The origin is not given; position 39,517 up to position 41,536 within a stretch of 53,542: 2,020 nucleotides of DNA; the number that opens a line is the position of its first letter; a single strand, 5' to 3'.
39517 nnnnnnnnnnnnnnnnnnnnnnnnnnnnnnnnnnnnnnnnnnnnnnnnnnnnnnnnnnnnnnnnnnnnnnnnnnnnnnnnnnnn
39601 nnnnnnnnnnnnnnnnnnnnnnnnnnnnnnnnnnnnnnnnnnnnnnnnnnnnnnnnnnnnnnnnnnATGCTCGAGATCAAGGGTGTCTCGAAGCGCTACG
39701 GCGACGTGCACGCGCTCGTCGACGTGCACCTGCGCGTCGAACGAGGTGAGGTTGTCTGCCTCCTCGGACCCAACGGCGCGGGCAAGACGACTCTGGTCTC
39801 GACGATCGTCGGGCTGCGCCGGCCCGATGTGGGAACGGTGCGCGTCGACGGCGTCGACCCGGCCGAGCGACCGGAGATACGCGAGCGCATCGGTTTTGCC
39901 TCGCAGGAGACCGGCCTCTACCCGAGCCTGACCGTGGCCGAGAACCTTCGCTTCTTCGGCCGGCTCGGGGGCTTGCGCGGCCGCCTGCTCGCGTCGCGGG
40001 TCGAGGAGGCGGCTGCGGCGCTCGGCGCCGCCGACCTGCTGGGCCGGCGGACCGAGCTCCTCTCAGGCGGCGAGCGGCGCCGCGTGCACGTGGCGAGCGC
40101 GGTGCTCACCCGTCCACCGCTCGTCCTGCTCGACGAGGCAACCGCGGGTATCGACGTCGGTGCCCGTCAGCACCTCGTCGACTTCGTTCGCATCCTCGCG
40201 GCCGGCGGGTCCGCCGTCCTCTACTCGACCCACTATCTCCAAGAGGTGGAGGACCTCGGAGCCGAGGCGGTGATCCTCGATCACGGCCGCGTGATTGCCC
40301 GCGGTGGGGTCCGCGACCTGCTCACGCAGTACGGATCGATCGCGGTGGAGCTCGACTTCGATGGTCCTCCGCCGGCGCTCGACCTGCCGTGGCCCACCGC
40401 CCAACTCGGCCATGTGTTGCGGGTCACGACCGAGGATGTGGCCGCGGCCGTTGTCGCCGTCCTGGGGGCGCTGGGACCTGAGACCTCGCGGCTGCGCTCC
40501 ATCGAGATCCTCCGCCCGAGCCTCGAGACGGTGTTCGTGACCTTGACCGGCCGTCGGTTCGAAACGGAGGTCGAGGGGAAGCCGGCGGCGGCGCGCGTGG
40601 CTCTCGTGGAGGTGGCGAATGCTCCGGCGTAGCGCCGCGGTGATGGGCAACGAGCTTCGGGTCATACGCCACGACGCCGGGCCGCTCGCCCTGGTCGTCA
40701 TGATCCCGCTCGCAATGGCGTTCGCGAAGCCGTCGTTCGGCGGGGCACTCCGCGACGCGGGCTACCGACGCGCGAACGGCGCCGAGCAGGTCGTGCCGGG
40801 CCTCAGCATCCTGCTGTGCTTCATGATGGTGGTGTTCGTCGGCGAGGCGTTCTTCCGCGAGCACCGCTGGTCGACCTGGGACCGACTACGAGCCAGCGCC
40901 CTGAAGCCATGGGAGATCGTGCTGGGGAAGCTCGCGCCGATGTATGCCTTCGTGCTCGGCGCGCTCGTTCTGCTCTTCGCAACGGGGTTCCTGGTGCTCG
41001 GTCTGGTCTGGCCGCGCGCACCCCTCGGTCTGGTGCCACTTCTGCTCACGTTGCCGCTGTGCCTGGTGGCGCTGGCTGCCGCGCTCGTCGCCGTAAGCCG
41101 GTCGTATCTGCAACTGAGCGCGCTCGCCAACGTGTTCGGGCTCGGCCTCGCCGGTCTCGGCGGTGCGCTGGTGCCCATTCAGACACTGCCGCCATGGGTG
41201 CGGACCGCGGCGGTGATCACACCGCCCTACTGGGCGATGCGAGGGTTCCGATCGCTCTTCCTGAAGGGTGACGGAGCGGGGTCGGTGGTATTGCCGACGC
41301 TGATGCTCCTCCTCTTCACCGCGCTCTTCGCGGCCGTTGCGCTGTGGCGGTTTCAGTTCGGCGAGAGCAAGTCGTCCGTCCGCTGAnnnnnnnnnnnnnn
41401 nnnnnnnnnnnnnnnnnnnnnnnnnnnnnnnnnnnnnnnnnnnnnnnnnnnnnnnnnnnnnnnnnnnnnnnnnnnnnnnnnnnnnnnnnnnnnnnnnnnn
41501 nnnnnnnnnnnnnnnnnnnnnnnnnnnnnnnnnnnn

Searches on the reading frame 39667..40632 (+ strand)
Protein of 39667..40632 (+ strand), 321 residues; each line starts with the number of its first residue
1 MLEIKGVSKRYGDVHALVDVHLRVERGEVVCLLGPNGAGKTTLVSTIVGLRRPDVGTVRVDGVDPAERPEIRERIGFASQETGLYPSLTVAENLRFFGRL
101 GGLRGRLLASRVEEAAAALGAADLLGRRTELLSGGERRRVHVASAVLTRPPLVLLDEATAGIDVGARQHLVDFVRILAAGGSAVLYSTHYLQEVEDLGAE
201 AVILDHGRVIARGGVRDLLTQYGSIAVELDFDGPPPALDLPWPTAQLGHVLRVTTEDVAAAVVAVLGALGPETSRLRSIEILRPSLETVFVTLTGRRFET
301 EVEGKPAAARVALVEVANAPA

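Call 3: search_protein_families(library=pfam, proteins=[window:39667-40632:+], max_evalue=0.01)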
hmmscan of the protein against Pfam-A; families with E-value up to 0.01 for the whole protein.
window:39667-40632:+ (321 aa): 6 families
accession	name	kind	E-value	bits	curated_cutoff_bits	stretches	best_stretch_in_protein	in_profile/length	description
PF00005.33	ABC_tran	-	1.4e-32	113.6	25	1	19-160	3-137/137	ABC transporter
PF13304.12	AAA_21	-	5.4e-09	37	27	2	133-189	239-298/304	AAA domain, putative AbiEii toxin, Type IV TA system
PF13191.12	AAA_16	-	9.6e-05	23.4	32.6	1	15-173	10-155/167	AAA ATPase domain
PF02463.25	SMC_N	-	0.0006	19.7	40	0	28-47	25-44/220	RecF/RecN/SMC N terminal domain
PF13401.12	AAA_22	-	0.0018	19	27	1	28-163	6-97/130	AAA domain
PF13555.12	AAA_29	-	0.009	16.2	27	0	22-45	17-40/61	P-loop containing region of AAA domain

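Call 4: search_protein_families(library=ncbifam, proteins=[window:39667-40632:+], max_evalue=0.01)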
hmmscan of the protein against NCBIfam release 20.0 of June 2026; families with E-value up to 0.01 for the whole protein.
window:39667-40632:+ (321 aa): 190 families (the best 25 are shown)
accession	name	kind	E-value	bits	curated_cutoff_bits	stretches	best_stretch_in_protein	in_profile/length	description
TIGR01188.1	drrA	subfamily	8.4e-60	202.6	312.45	1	9-227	1-220/302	daunorubicin resistance ABC transporter, ATP-binding protein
TIGR03864.1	PQQ_ABC_ATP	hypoth_equivalog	5.6e-56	189.6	302.25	1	1-228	1-229/236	ABC transporter, ATP-binding subunit, PQQ-dependent alcohol dehydrogenase system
NF010060.0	PRK13537.1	equivalog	5.5e-43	147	521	1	2-297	16-311/314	nodulation factor ABC transporter ATP-binding protein NodI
NF033858.1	ABC2_perm_RbbA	equivalog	6.4e-41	140.2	1050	1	2-228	2-234/909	ribosome-associated ATPase/putative transporter RbbA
TIGR04406.1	LPS_export_lptB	equivalog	1.2e-40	139.3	240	1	2-220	2-224/239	LPS export ABC transporter ATP-binding protein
NF010059.0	PRK13536.1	equivalog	1.2e-39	136.1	549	1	2-299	44-341/342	nodulation factor ABC transporter ATP-binding protein NodI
TIGR01288.1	nodI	equivalog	3.3e-39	134.7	424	1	2-299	5-302/303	nodulation factor ABC transporter ATP-binding protein NodI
TIGR03522.1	GldA_ABC_ATP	equivalog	5.1e-39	134.5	402.6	1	2-231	3-232/301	gliding motility-associated ABC transporter ATP-binding subunit GldA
TIGR02142.1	modC_ABC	equivalog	6.8e-38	130.8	285.05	1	7-220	5-221/353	molybdenum ABC transporter ATP-binding protein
TIGR00968.1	3a0106s01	subfamily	1.4e-37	129.5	342.75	1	3-220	2-220/237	sulfate ABC transporter ATP-binding protein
NF040840.2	tungstate_WtpC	equivalog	2.2e-37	129.1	440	1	1-221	1-221/347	tungstate ABC transporter ATP-binding protein WtpC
NF047930.1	ABC_ATP_B6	equivalog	4.5e-36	124.5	670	1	2-212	3-217/510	putative B6 ABC transporter ATP-binding protein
TIGR03873.1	F420-0_ABC_ATP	hypoth_equivalog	4.5e-36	124.4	372.4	1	2-221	2-227/256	putative F420-0 ABC transporter ATP-binding protein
TIGR02673.1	FtsE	equivalog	1.5e-35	122.8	264.85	1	1-208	1-214/214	cell division ATP-binding protein FtsE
TIGR03265.1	PhnT2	equivalog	3.5e-35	121.9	457.7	1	2-218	5-222/353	putative 2-aminoethylphosphonate ABC transporter ATP-binding protein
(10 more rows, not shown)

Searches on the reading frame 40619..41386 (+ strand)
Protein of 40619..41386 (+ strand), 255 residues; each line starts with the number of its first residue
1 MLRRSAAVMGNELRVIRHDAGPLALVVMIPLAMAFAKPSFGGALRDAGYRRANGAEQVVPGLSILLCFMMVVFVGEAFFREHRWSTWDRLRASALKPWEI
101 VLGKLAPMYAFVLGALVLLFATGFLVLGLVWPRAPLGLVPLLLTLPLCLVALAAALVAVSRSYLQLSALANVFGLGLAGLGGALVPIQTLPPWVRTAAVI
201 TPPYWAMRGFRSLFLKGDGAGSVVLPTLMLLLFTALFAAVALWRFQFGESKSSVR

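Call 3: search_protein_families(library=pfam, proteins=[window:40619-41386:+], max_evalue=0.01)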
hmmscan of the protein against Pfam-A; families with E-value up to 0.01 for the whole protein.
window:40619-41386:+ (255 aa): 3 families
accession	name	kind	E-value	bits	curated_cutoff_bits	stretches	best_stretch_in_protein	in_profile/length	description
PF01061.29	ABC2_membrane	-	6e-18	65.6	26.9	1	53-214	51-210/211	ABC-2 type transporter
PF12698.13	ABC2_membrane_3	-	4.3e-15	56.1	31.6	1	51-243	156-347/347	ABC-2 family transporter protein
PF12730.13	ABC2_membrane_4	-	0.00068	20.1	27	1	27-159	25-152/179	ABC-2 family transporter protein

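Call 4: search_protein_families(library=ncbifam, proteins=[window:40619-41386:+], max_evalue=0.01)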
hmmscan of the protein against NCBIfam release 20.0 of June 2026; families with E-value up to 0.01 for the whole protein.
window:40619-41386:+ (255 aa): 6 families
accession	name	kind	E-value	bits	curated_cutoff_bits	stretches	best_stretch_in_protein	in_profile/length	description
TIGR01247.1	drrB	subfamily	2.9e-07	30.4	223.05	1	35-245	26-236/236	daunorubicin resistance ABC transporter membrane protein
TIGR00025.1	Mtu_efflux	paralog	3.2e-07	30.1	146.9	1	25-242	9-234/238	ABC transporter efflux protein, DrrB family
NF011648.0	PRK15066.1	subfamily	6.4e-06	25.9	225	1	56-246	61-250/257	ABC transporter permease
TIGR03062.1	pip_yhgE_Cterm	subfamily_domain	2.7e-05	23.9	102.2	1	90-245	52-203/208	YhgE/Pip family protein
NF038293.1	permease_SagH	equivalog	4.5e-05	22.4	450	1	77-205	199-328/370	SagH family ABC transporter permease subunit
TIGR01291.1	nodJ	subfamily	0.0021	17.7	206.65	1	78-238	82-242/253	ABC-2 type transporter, NodJ family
